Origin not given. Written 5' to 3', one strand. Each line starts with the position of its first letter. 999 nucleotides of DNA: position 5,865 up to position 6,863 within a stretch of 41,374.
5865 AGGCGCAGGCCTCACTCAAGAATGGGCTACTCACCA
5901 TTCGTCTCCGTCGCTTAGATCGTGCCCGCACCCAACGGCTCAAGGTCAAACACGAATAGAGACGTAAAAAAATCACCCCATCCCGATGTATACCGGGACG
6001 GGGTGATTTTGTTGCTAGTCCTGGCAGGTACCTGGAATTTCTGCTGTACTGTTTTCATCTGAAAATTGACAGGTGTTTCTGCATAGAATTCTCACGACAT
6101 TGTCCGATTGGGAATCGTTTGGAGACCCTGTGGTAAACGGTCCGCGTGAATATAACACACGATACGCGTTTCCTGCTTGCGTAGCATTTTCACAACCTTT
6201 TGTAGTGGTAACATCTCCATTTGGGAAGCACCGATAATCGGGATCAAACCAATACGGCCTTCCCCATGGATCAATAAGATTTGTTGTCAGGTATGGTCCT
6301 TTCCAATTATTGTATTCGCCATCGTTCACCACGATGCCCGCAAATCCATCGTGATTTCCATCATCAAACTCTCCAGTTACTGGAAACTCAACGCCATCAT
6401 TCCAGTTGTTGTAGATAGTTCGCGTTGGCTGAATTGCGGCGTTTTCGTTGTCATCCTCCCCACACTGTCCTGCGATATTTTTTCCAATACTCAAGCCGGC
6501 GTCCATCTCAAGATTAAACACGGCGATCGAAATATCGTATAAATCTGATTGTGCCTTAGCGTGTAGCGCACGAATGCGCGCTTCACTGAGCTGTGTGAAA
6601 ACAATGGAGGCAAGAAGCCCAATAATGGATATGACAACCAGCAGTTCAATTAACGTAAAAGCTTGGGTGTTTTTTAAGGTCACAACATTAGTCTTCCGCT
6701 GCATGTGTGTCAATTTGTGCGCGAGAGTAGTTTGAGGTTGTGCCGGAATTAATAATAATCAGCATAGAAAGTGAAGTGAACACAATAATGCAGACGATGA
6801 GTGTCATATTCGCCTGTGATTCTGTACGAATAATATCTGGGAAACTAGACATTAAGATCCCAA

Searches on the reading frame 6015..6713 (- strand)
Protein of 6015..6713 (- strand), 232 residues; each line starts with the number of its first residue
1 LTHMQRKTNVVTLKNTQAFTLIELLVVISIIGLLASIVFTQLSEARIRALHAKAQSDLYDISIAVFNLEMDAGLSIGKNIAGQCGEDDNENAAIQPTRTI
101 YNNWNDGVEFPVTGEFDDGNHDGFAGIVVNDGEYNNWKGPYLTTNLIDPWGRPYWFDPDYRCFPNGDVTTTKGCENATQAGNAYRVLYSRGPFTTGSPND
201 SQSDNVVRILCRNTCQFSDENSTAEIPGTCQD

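Call 37: search_protein_families(library=pfam, proteins=[window:6015-6713:-])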
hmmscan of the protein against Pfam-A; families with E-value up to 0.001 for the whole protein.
window:6015-6713:- (232 aa): 2 families
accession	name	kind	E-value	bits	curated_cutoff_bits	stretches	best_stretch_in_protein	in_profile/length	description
PF07963.17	N_methyl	-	3.9e-07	29.8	21.2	1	14-39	2-27/27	Prokaryotic N-terminal methylation motif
PF08334.16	T2SSG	-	0.00059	20.3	21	0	123-157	41-77/108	Type II secretion system (T2SS), protein G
